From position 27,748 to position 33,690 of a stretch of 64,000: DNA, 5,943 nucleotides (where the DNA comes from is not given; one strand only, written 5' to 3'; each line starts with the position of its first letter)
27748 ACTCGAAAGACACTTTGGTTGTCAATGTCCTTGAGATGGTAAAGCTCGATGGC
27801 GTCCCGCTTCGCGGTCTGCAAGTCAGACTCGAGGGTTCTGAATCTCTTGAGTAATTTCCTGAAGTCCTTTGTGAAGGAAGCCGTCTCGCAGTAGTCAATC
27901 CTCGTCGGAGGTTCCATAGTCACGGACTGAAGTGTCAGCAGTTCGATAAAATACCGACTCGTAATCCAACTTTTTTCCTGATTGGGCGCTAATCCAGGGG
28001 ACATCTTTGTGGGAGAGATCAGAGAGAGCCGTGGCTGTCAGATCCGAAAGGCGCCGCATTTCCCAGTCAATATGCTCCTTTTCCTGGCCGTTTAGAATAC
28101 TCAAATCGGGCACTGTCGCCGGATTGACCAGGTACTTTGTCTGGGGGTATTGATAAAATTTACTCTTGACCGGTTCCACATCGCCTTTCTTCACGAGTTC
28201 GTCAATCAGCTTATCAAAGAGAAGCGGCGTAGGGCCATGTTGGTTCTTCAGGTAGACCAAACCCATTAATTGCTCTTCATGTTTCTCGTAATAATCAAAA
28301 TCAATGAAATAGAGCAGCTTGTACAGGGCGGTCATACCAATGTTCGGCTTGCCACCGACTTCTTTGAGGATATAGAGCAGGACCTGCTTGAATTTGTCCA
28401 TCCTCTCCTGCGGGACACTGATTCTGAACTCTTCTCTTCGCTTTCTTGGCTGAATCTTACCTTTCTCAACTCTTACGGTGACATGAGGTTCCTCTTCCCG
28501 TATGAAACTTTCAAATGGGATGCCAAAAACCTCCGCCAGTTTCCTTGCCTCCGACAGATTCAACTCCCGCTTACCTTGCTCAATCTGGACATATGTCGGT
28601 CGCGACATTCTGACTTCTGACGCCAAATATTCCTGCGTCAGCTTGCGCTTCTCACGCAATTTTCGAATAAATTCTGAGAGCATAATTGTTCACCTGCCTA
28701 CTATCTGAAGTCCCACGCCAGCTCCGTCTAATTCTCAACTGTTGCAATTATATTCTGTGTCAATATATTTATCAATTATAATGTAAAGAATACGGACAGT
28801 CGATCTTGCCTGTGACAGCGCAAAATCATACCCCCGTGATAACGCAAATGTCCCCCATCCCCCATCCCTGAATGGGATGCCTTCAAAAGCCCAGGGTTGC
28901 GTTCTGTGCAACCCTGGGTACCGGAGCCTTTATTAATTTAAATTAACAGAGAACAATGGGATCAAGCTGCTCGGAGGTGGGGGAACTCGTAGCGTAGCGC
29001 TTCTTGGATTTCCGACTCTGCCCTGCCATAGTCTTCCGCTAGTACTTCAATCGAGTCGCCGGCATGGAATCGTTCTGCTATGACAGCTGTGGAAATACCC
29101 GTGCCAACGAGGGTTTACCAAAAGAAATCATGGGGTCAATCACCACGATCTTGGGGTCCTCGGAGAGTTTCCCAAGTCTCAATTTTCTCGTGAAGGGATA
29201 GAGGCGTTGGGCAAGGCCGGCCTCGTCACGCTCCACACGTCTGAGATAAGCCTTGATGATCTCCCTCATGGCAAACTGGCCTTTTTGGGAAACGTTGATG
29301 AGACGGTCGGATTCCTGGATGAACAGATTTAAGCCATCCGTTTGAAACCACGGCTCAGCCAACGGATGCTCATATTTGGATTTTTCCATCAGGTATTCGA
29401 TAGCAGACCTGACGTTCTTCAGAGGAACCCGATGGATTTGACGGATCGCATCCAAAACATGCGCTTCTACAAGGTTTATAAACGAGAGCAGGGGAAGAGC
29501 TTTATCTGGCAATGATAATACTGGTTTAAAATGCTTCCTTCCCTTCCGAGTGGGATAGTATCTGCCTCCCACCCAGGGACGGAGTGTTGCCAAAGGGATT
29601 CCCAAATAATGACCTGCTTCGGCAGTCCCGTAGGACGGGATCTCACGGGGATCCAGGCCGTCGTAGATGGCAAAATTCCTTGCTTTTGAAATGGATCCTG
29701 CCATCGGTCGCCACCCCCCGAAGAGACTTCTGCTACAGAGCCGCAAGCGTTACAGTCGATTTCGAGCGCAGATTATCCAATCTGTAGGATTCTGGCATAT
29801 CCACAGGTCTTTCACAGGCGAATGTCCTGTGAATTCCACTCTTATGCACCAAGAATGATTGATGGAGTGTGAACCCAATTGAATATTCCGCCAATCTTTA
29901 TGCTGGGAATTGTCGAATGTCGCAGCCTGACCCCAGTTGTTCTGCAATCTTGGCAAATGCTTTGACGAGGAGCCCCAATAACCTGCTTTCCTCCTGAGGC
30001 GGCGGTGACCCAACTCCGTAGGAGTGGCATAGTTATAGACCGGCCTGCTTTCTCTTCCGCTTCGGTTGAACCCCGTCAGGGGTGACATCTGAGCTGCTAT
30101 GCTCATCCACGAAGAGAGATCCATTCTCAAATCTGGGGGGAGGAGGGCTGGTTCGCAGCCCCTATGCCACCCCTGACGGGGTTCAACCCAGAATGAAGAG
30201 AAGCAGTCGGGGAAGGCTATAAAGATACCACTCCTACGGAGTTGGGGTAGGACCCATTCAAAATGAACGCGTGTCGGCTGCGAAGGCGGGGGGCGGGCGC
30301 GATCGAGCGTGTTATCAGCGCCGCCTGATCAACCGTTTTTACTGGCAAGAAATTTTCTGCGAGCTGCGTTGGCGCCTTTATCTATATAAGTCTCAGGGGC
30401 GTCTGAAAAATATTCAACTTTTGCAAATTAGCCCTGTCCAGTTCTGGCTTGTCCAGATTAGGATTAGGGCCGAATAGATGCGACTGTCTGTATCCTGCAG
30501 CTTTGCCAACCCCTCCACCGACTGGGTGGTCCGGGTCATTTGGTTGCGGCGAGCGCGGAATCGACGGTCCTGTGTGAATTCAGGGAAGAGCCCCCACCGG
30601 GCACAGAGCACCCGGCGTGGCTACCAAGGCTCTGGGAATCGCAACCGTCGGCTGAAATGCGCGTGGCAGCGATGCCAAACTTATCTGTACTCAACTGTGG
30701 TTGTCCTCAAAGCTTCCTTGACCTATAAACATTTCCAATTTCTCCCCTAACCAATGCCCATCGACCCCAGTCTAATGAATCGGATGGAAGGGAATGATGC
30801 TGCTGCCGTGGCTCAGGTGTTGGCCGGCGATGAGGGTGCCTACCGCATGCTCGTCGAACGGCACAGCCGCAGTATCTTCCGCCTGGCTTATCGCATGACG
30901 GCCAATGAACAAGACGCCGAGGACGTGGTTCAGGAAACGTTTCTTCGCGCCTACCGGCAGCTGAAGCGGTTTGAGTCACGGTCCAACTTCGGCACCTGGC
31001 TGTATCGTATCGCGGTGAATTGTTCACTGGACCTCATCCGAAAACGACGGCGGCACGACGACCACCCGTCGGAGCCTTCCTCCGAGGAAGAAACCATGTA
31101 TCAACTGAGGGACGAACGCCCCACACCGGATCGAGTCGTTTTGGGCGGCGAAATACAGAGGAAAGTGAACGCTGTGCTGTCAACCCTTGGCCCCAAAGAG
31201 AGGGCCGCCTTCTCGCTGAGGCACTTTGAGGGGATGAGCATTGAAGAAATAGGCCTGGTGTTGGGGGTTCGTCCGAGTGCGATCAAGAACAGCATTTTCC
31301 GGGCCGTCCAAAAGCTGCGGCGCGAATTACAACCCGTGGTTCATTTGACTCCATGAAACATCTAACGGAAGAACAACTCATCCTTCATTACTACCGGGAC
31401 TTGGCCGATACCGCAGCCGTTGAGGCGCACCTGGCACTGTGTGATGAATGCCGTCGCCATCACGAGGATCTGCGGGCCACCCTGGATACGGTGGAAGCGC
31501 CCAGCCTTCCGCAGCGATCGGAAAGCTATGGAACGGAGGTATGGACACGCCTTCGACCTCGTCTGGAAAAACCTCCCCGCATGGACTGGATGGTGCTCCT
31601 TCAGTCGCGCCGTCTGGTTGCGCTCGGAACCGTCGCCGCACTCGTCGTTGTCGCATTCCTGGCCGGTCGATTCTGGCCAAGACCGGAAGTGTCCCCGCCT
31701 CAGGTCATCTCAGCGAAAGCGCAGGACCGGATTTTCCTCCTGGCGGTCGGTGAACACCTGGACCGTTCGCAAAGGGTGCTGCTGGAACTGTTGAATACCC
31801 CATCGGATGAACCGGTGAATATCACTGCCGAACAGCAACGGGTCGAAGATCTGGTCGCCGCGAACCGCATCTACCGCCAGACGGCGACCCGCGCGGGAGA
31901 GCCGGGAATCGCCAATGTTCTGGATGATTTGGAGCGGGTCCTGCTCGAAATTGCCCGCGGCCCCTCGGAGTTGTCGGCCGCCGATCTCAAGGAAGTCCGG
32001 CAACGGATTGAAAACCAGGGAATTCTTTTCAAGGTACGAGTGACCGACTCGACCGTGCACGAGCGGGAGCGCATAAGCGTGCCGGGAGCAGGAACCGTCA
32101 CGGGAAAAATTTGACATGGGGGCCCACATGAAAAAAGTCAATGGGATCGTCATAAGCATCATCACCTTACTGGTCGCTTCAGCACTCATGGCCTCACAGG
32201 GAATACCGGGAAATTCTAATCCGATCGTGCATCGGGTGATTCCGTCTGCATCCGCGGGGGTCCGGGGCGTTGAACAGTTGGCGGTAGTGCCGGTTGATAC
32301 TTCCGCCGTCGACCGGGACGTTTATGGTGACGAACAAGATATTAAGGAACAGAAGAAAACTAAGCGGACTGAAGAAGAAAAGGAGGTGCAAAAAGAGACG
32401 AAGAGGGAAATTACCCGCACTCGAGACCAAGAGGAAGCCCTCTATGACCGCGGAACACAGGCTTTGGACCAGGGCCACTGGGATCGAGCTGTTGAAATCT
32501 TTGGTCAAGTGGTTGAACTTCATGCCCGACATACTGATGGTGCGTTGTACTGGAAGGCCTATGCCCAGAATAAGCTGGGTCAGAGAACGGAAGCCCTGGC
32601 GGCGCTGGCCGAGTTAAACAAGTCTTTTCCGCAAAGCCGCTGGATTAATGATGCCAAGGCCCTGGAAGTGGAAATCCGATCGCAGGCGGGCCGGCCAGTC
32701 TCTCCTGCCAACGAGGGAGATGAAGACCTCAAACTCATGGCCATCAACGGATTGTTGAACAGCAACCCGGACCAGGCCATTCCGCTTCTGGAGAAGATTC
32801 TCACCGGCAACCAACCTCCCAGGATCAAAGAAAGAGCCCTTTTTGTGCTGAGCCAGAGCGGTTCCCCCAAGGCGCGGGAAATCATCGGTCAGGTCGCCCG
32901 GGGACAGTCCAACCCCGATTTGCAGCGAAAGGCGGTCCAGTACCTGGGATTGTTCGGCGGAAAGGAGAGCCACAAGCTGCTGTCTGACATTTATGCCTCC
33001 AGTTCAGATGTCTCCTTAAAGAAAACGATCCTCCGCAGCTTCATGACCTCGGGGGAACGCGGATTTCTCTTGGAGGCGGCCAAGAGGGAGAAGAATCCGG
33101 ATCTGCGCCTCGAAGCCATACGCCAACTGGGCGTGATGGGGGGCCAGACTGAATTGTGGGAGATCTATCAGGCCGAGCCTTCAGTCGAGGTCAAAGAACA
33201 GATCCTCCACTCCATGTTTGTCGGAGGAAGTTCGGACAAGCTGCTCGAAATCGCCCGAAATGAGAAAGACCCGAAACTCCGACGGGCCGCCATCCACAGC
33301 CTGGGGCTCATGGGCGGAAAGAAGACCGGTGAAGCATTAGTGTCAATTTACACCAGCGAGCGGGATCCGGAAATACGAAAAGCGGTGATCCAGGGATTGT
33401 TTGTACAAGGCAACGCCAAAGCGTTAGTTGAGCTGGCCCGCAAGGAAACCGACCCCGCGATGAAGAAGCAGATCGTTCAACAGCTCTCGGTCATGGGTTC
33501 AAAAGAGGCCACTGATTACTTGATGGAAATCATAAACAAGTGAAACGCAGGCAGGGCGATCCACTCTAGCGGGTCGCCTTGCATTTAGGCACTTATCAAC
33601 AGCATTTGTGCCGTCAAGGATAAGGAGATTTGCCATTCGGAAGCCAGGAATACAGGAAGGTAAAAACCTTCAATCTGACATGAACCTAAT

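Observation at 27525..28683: HTH-XRE + Panacea (DUF4065) antitoxin with an overlapping RelE-fold toxin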

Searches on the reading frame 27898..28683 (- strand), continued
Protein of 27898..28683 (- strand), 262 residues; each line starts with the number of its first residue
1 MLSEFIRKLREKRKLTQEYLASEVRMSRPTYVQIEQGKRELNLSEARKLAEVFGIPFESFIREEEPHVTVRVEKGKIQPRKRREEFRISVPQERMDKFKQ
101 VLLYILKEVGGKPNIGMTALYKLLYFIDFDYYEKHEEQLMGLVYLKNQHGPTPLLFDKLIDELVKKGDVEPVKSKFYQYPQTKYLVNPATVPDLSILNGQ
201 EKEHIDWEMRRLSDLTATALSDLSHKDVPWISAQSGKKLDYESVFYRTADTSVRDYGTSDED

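Call 66: fold_search(model_id=the predicted structure, library=pdb)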
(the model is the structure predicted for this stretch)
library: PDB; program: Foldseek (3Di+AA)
matches with E <= 10: 929; with E <= 0.001: 0
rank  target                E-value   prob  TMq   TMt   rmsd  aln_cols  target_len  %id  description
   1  2b5a_B                1.3e-03  1.00  0.23  0.73   1.5        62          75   26  C.BclI, Control Element of the BclI Restriction-Modification System (released 2006-01-03)
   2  2b5a_A                1.7e-03  1.00  0.23  0.71   1.5        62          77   26  C.BclI, Control Element of the BclI Restriction-Modification System (released 2006-01-03)
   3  2b5a_C                2.0e-03  1.00  0.23  0.72   1.5        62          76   26  C.BclI, Control Element of the BclI Restriction-Modification System (released 2006-01-03)
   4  5fd4_A                2.5e-03  1.00  0.22  0.19  17.2       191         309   14  Crystal Structure of ComR from Streptococcus suis (released 2016-11-02)
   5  6jq1_B                3.0e-03  1.00  0.23  0.46  15.8       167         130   16  Crystal Structure of DdrO from Deinococcus geothermalis (released 2019-08-28)
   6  6rnz_A                3.4e-03  1.00  0.23  0.84   2.3        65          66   26  Crystal structure of the N-terminal HTH DNA-binding domain of the essential repressor DdrO from radiation-resistant De (released 2019-10-09)
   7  9a7f_A                3.6e-03  1.00  0.23  0.43   4.4        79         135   34  Integrative model of RGHR-DLDH1 by crosslinking MS and deep learning (released 2024-09-18)
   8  6jq1_A                4.0e-03  1.00  0.23  0.45  11.2        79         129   22  Crystal Structure of DdrO from Deinococcus geothermalis (released 2019-08-28)
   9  7dlv_F                4.2e-03  1.00  0.23  0.40  14.6       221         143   15  shrimp dUTPase in complex with Stl (released 2021-12-01)
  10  8p8o_F                4.9e-03  1.00  0.22  0.40  14.8       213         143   14  M. tuberculosis dUTPase - Stl1-159 (StlNT) complex structure (released 2024-11-27)
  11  2aw6_B                4.9e-03  0.99  0.23  0.21  16.4       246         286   11  Structure of a bacterial peptide pheromone/receptor complex and its mechanism of gene regulation (released 2005-12-06)
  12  2axu_D                5.4e-03  0.99  0.23  0.20  16.9       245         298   11  Structure of PrgX (released 2005-12-06)
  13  2axu_C                5.7e-03  0.99  0.23  0.20  17.1       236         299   11  Structure of PrgX (released 2005-12-06)
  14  7dlv_E                6.0e-03  1.00  0.23  0.41  14.9       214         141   14  shrimp dUTPase in complex with Stl (released 2021-12-01)
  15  7pwj_FFF              6.0e-03  1.00  0.23  0.39  14.9       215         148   16  dUTPase from human in complex with Stl (released 2022-12-28)
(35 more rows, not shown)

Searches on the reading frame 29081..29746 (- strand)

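Call 4: search_protein_families(library=pfam, proteins=[window:29081-29746:-], max_evalue=1)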
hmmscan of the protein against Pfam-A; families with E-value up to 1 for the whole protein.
window:29081-29746:- (222 aa): 2 families
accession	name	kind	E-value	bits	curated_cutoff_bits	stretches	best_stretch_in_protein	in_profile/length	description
PF21321.3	HTH_66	-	3.2e-09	37.5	24.3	1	37-116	1-83/83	Putative DNA-binding HTH domain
PF14562.12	Endonuc_BglI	-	0.049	13.3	25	1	140-188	11-58/286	Restriction endonuclease BglI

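Call 5: search_protein_families(library=ncbifam, proteins=[window:29081-29746:-], max_evalue=1)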
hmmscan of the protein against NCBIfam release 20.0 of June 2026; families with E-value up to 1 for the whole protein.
window:29081-29746:- (222 aa): 0 families

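Call 6: search_protein_families(library=padloc, proteins=[window:29081-29746:-], max_evalue=1)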
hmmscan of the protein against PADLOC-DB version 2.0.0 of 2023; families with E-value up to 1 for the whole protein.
window:29081-29746:- (222 aa): 0 families

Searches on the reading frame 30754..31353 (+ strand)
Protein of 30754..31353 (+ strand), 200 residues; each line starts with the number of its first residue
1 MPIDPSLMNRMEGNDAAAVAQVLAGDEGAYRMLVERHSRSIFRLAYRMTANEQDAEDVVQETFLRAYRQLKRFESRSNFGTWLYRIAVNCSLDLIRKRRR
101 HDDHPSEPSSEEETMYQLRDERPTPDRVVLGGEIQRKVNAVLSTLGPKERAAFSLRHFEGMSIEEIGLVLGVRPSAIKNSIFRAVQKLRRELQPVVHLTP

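Call 47: search_protein_families(library=pfam, proteins=[window:30754-31353:+], max_evalue=0.001)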
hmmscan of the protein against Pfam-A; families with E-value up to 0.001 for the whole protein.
window:30754-31353:+ (200 aa): 5 families
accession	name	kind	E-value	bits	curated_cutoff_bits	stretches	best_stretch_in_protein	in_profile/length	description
PF04542.20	Sigma70_r2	-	1.8e-23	82.5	24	1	33-100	1-70/71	Sigma-70 region 2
PF08281.18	Sigma70_r4_2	-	1.4e-13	50.7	25.7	1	137-188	3-54/54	Sigma-70, region 4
PF04545.22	Sigma70_r4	-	6.2e-10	38.9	24.1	1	141-189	1-49/50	Sigma-70, region 4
PF22233.2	PhyR_sigma-like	-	1.3e-05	25.3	27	0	142-189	1-48/50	Response regulator PhyR, sigma-like domain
PF07638.17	Sigma70_ECF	-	1.4e-05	25.5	21.1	1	19-192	8-183/185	ECF sigma factor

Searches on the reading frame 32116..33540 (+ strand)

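Call 47: search_protein_families(library=pfam, proteins=[window:32116-33540:+], max_evalue=0.001)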
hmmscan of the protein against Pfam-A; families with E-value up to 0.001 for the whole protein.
window:32116-33540:+ (475 aa): 9 families
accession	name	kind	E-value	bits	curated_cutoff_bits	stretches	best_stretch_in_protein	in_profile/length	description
PF13646.12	HEAT_2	-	1.6e-27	96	27.7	2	374-428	2-55/88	HEAT repeats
PF13174.12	TPR_6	-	1.2e-10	41.8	26.3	1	143-174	2-33/33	Tetratricopeptide repeat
PF13432.12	TPR_16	-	7.1e-07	30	32.7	1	110-173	1-63/65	Tetratricopeptide repeat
PF14559.12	TPR_19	-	1.4e-06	29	25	1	116-176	1-61/68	Tetratricopeptide repeat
PF03130.22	HEAT_PBS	-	5.8e-06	26.8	20.9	0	238-259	2-23/27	PBS lyase HEAT-like repeat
PF13428.12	TPR_14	-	2.6e-05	24.9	23.5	0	143-179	3-39/44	Tetratricopeptide repeat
PF20308.4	TPR-S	-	0.00011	23.1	27.6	0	219-282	3-59/102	Tetratricopeptide Repeats-Sensor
PF11865.14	mTOR_dom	-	0.00016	22.2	27.6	0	317-342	14-39/160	Serine/threonine-protein kinase mTOR domain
PF07719.23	TPR_2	-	0.00029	21.2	27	0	107-135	2-30/34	Tetratricopeptide repeat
